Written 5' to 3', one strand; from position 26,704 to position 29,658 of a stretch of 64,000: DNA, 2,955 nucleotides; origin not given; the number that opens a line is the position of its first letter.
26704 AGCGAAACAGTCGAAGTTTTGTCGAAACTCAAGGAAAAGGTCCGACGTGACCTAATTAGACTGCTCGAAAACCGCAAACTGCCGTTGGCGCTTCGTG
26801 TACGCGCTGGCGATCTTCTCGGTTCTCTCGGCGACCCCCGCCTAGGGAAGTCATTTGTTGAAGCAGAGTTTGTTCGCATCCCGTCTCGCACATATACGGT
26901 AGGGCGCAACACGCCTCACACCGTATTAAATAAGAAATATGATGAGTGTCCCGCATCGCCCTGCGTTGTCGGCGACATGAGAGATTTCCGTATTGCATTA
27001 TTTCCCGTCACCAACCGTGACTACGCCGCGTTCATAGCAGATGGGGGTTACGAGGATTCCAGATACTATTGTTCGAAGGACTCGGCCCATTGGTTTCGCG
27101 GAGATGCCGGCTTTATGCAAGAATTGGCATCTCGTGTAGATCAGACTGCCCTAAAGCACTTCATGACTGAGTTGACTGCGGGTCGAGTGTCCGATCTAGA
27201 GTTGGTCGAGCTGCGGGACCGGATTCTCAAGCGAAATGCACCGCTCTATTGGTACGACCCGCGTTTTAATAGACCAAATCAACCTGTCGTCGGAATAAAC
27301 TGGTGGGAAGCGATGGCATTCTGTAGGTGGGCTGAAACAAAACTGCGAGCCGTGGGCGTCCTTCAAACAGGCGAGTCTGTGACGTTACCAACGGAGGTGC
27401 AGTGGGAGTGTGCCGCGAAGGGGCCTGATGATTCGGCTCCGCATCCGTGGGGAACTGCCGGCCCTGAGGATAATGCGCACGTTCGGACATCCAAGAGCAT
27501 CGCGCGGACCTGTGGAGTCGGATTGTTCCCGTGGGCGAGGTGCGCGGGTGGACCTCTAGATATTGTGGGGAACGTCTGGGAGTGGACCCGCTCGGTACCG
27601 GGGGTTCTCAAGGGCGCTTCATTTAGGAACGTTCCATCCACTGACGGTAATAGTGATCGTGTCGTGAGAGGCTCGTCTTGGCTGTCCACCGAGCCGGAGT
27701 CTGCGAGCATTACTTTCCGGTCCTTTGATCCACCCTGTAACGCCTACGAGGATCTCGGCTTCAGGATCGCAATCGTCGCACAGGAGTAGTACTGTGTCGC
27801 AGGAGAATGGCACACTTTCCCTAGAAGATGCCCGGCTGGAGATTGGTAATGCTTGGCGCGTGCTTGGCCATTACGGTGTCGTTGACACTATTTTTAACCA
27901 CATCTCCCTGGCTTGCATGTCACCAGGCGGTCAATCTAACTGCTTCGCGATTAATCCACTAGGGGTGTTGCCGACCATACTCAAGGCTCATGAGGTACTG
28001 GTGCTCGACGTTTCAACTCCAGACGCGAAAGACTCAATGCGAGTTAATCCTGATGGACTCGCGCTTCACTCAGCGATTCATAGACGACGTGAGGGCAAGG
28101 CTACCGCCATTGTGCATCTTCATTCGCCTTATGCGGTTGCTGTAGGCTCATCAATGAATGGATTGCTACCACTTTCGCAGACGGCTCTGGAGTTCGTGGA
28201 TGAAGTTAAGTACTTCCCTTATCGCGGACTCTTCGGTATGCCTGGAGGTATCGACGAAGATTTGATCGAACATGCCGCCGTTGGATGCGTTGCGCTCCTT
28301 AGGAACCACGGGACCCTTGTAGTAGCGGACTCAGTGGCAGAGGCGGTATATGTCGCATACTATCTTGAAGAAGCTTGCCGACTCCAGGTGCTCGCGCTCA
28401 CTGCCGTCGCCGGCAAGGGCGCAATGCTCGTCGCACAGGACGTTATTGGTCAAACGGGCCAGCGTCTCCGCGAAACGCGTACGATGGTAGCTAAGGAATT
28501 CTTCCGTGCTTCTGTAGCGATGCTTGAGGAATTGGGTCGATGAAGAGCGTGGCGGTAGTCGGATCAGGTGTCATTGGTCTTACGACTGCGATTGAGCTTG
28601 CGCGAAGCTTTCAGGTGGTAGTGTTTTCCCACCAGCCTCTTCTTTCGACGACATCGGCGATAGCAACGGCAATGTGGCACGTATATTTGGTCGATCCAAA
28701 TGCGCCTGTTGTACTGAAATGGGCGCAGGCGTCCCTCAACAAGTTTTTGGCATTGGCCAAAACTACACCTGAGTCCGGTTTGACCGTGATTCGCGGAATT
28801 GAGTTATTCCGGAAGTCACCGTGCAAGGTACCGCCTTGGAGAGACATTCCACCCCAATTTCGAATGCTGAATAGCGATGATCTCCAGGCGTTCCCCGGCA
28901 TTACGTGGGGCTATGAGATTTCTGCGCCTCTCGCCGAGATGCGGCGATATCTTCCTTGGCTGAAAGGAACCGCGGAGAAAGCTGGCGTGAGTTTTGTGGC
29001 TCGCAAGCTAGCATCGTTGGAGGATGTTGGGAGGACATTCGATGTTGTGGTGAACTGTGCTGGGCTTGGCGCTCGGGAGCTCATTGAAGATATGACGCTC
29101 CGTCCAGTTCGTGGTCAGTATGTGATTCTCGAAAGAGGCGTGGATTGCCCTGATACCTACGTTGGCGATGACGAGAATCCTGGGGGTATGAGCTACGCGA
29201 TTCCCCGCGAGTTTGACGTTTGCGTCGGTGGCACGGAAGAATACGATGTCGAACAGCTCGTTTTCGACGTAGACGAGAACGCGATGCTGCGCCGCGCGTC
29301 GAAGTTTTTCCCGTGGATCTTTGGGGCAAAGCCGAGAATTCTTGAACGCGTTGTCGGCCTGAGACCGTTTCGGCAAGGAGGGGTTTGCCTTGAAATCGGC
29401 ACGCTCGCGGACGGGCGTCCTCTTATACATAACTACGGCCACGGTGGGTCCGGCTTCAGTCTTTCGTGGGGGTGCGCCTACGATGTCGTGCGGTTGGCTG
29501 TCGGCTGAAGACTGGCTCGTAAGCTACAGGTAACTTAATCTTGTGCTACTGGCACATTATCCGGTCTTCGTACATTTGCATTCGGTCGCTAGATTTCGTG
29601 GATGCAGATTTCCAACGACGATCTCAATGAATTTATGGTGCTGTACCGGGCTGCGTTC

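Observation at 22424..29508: NACHT-HEAT-FGE-sulfatase STAND protein embedded in a small oxidoreductase/aldolase gene cluster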

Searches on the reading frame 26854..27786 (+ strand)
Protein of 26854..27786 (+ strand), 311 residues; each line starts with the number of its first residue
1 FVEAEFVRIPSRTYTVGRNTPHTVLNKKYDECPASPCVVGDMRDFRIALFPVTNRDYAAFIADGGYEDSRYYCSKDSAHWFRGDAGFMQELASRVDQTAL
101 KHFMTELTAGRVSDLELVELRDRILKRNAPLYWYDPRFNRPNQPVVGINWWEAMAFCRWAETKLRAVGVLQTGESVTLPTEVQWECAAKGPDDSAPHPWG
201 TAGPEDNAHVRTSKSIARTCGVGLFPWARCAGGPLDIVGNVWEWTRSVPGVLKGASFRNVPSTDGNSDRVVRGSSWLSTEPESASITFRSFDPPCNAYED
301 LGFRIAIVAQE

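Call 87: search_dna_similar(query=window:26854-27786:+, collection=plasmids, mode=protein, max_rows=25)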
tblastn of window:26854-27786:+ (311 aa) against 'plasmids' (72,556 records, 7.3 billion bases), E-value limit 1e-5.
Records with a match: 152; places in all: 170; records where one place covers at least 80% of the query: 54.
Best place of each record, by identity: <60% 152.
By first word of the organism name: Streptomyces 34; Sinorhizobium 17; Rhizobium 16; Rahnella 12; Caballeronia 4; Novosphingobium 4; Vibrio 4; Candidatus 3; Azospirillum 3; Thioclava 3; and 37 more.
By predicted mobility (MOB-suite, as given by PLSDB): non-mobilizable 115; conjugative 22; mobilizable 15.
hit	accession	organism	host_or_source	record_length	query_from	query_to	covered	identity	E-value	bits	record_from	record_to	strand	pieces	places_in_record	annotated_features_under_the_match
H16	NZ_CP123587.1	Alisedimentitalea scapharcae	Anadara broughtonii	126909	44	307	85%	40.1%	1e-48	181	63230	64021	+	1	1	SUMF1/EgtB/PvdO family nonheme iron enzyme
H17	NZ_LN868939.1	Nocardia farcinica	not known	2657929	7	306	96%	30.6%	1e-18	94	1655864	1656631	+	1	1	none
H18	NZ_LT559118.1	Nonomuraea gerenzanensis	-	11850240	5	306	97%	29.2%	2e-15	84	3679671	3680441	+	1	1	none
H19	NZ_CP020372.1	Candidatus Thiodictyon syntrophicum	meromictic lake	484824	6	309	98%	27.3%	6e-15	83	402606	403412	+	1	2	SUMF1/EgtB/PvdO family nonheme iron enzyme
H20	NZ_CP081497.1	Streptomyces sp. BHT-5-2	whole organism,plant soil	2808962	7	310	98%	26.8%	2e-13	78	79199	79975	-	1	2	none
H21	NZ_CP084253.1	Caballeronia sp. Sq4a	Anasa tristis,Cell culture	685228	5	311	99%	26.5%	7e-9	64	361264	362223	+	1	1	formylglycine-generating enzyme family protein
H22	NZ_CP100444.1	Streptomyces rimosus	pure culture,OTC cluster deletion ...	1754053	7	306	96%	26.8%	1e-13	79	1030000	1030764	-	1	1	record has no annotation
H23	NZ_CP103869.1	Novosphingobium humi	pure culture,soil biofilm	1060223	6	306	97%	26.6%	1e-6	58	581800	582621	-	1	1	none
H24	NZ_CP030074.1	Streptomyces cadmiisoli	Whole organism,soil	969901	6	309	98%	26.0%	6e-6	55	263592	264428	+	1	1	formylglycine-generating enzyme family protein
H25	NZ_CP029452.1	Sinorhizobium fredii CCBAU 25509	Glycine soja,cell culture,plant root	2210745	4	304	97%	26.2%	4e-10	68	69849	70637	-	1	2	record has no annotation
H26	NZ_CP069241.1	Rhodococcus sp. USK13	cell culture,Sand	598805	2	306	98%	25.8%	6e-6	55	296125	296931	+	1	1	formylglycine-generating enzyme family protein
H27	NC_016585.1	Azospirillum lipoferum 4B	-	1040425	6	306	97%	26.1%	6e-6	55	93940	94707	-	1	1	none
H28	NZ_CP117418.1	Novosphingobium humi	Single cell,Soil from military shooting ...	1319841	9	306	96%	26.3%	7e-6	55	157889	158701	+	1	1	none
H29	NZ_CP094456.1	Bacillus sp. ZJS3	cell culture,biological soil crust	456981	3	304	97%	25.8%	8e-11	70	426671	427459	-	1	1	formylglycine-generating enzyme family protein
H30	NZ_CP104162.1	Rhizobium sp. CB3060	Leucaena leucocephala,cell culture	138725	2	306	98%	25.5%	5e-8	62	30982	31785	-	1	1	formylglycine-generating enzyme family protein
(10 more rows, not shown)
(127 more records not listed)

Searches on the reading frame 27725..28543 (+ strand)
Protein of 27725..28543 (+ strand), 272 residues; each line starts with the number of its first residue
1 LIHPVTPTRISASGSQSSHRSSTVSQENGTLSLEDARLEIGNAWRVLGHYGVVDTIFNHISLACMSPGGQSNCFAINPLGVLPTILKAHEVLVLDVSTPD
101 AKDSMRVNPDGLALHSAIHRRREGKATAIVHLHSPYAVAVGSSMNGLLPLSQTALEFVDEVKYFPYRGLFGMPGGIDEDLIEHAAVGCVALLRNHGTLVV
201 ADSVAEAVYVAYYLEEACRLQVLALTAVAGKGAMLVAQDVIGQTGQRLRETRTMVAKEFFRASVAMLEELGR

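Call 4: search_protein_families(library=pfam, proteins=[window:27725-28543:+], max_evalue=0.01)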
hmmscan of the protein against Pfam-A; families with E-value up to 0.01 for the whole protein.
window:27725-28543:+ (272 aa): 1 family
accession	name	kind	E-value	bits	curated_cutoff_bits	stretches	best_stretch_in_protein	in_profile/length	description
PF00596.27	Aldolase_II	-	4.3e-33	115.2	22.2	1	42-222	5-183/183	Class II Aldolase and Adducin N-terminal domain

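Call 5: search_protein_families(library=ncbifam, proteins=[window:27725-28543:+], max_evalue=0.01)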
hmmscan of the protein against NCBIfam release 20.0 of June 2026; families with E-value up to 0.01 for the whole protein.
window:27725-28543:+ (272 aa): 18 families
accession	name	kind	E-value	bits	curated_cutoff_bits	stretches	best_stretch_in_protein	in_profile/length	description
NF005451.0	PRK07044.1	subfamily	2.7e-41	141.3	207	1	34-268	20-248/256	aldolase II superfamily protein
NF005068.0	PRK06486.1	equivalog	6.8e-29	100.9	269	1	25-267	16-253/262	aldolase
NF005186.0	PRK06661.1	equivalog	6.9e-28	97.9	339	1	37-263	7-227/235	hypothetical protein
NF005689.0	PRK07490.1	equivalog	1.6e-27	96.3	260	1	31-267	9-239/248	hypothetical protein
NF004855.0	PRK06208.1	subfamily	2.5e-20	72.9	255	1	37-244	44-244/274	class II aldolase/adducin family protein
NF005123.0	PRK06557.1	subfamily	9.6e-13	48.3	251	1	34-226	10-197/223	L-ribulose-5-phosphate 4-epimerase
NF053831.1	RU1PAldHalo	equivalog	6.8e-12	45.3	300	1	71-233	32-189/208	ribulose-1-phosphate aldolase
NF005484.0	PRK07090.1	equivalog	1.2e-11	44.5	261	1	78-227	69-216/260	aldolase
NF043034.1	OxoTetrPhDc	equivalog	1.6e-11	44.3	250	1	112-223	74-187/205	3-oxo-tetronate 4-phosphate decarboxylase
NF053537.1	DhpthDcsPhtC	equivalog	6.5e-11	42.1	200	1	38-237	2-205/232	3,4-dihydroxyphthalate decarboxylase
NF006413.0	PRK08660.1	equivalog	1.3e-10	41.4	203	1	106-226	64-179/184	aldolase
NF006208.0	PRK08333.1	equivalog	2.8e-09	36.9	267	1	112-223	73-182/189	aldolase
NF005302.0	PRK06833.1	equivalog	7.6e-09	35.3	264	1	72-222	38-184/214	L-fuculose-phosphate aldolase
NF006047.0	PRK08193.1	subfamily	8.7e-07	28.7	257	1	70-152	35-115/231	L-ribulose-5-phosphate 4-epimerase AraD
NF040649.1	FucA_Meth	equivalog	1e-06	28.8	250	1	75-224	35-176/179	L-fuculose phosphate aldolase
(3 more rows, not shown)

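Call 6: search_protein_families(library=padloc, proteins=[window:27725-28543:+], max_evalue=0.01)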
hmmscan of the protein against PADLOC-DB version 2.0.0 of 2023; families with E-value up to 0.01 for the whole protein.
window:27725-28543:+ (272 aa): 0 families

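Call 30: search_solved_structures(query=window:27794-28543:+, max_evalue=0.001)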
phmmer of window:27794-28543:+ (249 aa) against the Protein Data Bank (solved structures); distinct sequences matched with E-value up to 0.001: 15.
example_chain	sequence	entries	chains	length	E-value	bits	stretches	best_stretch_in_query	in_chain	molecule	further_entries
3ocr_A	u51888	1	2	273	1.5e-20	77.1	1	12-223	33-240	Class II aldolase/adducin domain protein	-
8iah_3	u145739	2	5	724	2.4e-19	73.2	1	14-212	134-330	Beta-adducin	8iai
8iah_0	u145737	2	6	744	1.2e-18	70.9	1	15-211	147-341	Adducin 1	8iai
9ryg_A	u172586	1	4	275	5.2e-11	45.9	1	48-225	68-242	Decarboxylase NovR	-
4xxf_A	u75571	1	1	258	3.4e-10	43.3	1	19-203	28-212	Fuculose-1-phosphate aldolase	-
6btd_A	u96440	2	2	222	4.9e-07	32.9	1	49-202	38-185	Fuculose phosphate aldolase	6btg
9m09_A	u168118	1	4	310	5.2e-07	32.8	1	24-211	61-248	TqaM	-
9m0a_B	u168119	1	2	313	5.4e-07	32.8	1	24-211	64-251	TqaM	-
8iqa_A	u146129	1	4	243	6.9e-07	32.4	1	91-205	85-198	Aldolase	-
8il8_A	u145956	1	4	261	8.1e-07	32.2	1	91-205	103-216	Aldolase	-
2z7b_A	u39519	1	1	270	2e-06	30.9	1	16-196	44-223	Mlr6791 protein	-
9n43_A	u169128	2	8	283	2.5e-06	30.6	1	20-208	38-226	Class II aldolase/adducin N-terminal domain-containing protein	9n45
8ix6_A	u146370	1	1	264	4.8e-06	29.7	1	103-201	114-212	Aldolase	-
6vop_A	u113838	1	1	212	7.1e-06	29.1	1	89-198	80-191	Aldolase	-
2fk5_A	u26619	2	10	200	0.00057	22.9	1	86-191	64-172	fuculose-1-phosphate aldolase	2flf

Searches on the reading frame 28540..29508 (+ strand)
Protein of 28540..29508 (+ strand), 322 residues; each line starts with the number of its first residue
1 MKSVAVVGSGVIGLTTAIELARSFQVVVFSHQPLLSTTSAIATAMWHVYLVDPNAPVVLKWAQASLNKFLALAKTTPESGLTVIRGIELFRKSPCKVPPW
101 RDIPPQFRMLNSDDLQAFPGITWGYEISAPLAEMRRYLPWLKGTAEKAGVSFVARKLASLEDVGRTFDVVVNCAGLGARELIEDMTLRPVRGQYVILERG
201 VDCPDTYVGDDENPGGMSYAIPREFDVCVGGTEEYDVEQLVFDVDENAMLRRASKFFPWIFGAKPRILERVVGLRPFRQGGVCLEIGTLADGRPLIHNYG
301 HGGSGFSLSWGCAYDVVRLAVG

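Call 4: search_protein_families(library=pfam, proteins=[window:28540-29508:+], max_evalue=0.01)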
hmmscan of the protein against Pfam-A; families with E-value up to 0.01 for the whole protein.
window:28540-29508:+ (322 aa): 3 families
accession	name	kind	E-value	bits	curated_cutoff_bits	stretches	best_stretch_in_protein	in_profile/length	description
PF01266.30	DAO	-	1.5e-41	143.5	27.9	1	4-317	2-351/353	FAD dependent oxidoreductase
PF13450.12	NAD_binding_8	-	0.0009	19.9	21.9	1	6-36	1-32/68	NAD(P)-binding Rossmann-like domain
PF00890.30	FAD_binding_2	-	0.0024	17.6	20.4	1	4-54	2-53/414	FAD binding domain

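Call 5: search_protein_families(library=ncbifam, proteins=[window:28540-29508:+], max_evalue=0.01)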
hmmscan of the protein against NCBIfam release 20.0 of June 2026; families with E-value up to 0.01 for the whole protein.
window:28540-29508:+ (322 aa): 12 families
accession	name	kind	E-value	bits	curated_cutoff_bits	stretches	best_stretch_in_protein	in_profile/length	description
TIGR02352.1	thiamin_ThiO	equivalog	3.7e-17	62.5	250.8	2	165-316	194-343/351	glycine oxidase ThiO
NF001933.0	PRK00711.1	subfamily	2.9e-05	23.3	383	1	4-43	3-43/429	D-amino acid dehydrogenase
TIGR03197.1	MnmC_Cterm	equivalog_domain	3.2e-05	23.2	174.2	0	4-54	2-54/400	FAD-dependent 5-carboxymethylaminomethyl-2-thiouridine(34) oxidoreductase MnmC1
NF002481.1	PRK01747.1-2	equivalog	0.00015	20.7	600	0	2-33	239-271/611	bifunctional tRNA (5-methylaminomethyl-2-thiouridine)(34)-methyltransferase MnmC2/FAD-dependent 5-carboxymethylaminomethyl-2-thiouridine(34)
NF009074.0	PRK12409.1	equivalog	0.00021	20.6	494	0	1-33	1-34/410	D-amino acid dehydrogenase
TIGR00551.1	nadB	equivalog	0.00022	20.1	452.75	1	3-43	4-44/489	L-aspartate oxidase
NF006567.0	PRK09077.1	equivalog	0.00088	17.6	629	1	3-42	10-49/537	L-aspartate oxidase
NF005560.0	PRK07233.1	equivalog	0.0022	16.9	252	1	3-33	2-33/435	hypothetical protein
NF006002.0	PRK08132.1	subfamily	0.0029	16.1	416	1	3-39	27-64/552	FAD-dependent oxidoreductase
NF053676.1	4oxCHCAChcC1Cy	equivalog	0.0048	15.4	1000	1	4-48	4-49/528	4-oxocyclohexanecarboxylate 2-dehydrogenase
NF053677.1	Desat2ChcC2Cyan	equivalog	0.0064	14.9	900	1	4-44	3-44/558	4-oxocyclohex-2-ene-1-carboxylate 5-dehydrogenase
NF004820.0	PRK06175.1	equivalog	0.0066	15.4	472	1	3-42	6-45/433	L-aspartate oxidase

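Call 6: search_protein_families(library=padloc, proteins=[window:28540-29508:+], max_evalue=0.01)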
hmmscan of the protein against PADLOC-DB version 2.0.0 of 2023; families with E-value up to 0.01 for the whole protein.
window:28540-29508:+ (322 aa): 1 family
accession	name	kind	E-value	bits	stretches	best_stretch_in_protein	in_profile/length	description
PDLC01086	C3a186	-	0.0025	15.1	1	3-32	2-32/384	"C-3?,4? desaturase"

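Call 31: search_solved_structures(query=window:28540-29508:+, max_evalue=0.001)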
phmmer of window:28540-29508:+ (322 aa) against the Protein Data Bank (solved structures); distinct sequences matched with E-value up to 0.001: 17.
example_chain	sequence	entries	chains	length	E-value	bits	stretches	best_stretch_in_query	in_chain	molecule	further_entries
6rkf_A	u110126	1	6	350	5.6e-43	150.3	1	4-319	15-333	D-aspartate oxidase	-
1an9_A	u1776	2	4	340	3.1e-39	138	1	4-319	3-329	D-AMINO ACID OXIDASE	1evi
1dao_A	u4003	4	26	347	3.4e-39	137.9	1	4-319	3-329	D-AMINO ACID OXIDASE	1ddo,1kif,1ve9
8hy5_A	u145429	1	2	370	1.2e-38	136.1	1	4-319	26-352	D-amino-acid oxidase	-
5zj9_A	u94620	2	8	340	1.2e-38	136.1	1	4-319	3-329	D-amino-acid oxidase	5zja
2du8_A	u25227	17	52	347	1.3e-38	136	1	4-319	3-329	D-amino-acid oxidase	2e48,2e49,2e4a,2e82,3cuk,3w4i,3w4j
3g3e_A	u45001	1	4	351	1.4e-38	135.9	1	4-319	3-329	D-amino-acid oxidase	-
6kbp_A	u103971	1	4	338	2.4e-38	135.1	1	4-319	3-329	D-amino-acid oxidase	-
5wwv_A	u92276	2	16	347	1.5e-37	132.5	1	4-319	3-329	D-amino-acid oxidase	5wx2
4yjf_B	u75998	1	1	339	2.4e-37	131.8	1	4-319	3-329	D-amino-acid oxidase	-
4yjg_B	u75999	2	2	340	2.4e-37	131.8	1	4-319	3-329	D-amino-acid oxidase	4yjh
4yjf_A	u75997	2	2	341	2.5e-37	131.8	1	4-319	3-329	D-amino-acid oxidase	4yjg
4yjd_A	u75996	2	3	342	2.5e-37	131.8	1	4-319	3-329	D-amino-acid oxidase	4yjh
3wgt_A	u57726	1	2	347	2.6e-37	131.7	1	4-319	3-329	D-amino-acid oxidase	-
7ct4_A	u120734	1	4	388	1.7e-25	92.9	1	3-318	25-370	D-amino acid oxidase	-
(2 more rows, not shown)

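Call 68: search_solved_structures(query=window:28540-29508:+, max_evalue=1e-30, show_alignments=2)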
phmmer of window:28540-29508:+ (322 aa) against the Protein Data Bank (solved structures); distinct sequences matched with E-value up to 1e-30: 14.
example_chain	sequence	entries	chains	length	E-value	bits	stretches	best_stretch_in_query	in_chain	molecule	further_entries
6rkf_A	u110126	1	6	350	5.6e-43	150.3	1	4-319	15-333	D-aspartate oxidase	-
1an9_A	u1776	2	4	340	3.1e-39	138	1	4-319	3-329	D-AMINO ACID OXIDASE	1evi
1dao_A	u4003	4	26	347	3.4e-39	137.9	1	4-319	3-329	D-AMINO ACID OXIDASE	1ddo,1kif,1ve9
8hy5_A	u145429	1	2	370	1.2e-38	136.1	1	4-319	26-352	D-amino-acid oxidase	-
5zj9_A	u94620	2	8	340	1.2e-38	136.1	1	4-319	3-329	D-amino-acid oxidase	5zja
2du8_A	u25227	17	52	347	1.3e-38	136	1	4-319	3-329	D-amino-acid oxidase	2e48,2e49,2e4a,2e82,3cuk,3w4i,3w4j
3g3e_A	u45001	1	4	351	1.4e-38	135.9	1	4-319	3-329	D-amino-acid oxidase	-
6kbp_A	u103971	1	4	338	2.4e-38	135.1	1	4-319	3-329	D-amino-acid oxidase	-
5wwv_A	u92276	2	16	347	1.5e-37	132.5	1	4-319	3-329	D-amino-acid oxidase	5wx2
4yjf_B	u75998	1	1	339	2.4e-37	131.8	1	4-319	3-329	D-amino-acid oxidase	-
4yjg_B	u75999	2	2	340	2.4e-37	131.8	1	4-319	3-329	D-amino-acid oxidase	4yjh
4yjf_A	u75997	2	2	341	2.5e-37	131.8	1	4-319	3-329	D-amino-acid oxidase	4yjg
4yjd_A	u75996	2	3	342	2.5e-37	131.8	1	4-319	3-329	D-amino-acid oxidase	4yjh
3wgt_A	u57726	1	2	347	2.6e-37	131.7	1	4-319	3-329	D-amino-acid oxidase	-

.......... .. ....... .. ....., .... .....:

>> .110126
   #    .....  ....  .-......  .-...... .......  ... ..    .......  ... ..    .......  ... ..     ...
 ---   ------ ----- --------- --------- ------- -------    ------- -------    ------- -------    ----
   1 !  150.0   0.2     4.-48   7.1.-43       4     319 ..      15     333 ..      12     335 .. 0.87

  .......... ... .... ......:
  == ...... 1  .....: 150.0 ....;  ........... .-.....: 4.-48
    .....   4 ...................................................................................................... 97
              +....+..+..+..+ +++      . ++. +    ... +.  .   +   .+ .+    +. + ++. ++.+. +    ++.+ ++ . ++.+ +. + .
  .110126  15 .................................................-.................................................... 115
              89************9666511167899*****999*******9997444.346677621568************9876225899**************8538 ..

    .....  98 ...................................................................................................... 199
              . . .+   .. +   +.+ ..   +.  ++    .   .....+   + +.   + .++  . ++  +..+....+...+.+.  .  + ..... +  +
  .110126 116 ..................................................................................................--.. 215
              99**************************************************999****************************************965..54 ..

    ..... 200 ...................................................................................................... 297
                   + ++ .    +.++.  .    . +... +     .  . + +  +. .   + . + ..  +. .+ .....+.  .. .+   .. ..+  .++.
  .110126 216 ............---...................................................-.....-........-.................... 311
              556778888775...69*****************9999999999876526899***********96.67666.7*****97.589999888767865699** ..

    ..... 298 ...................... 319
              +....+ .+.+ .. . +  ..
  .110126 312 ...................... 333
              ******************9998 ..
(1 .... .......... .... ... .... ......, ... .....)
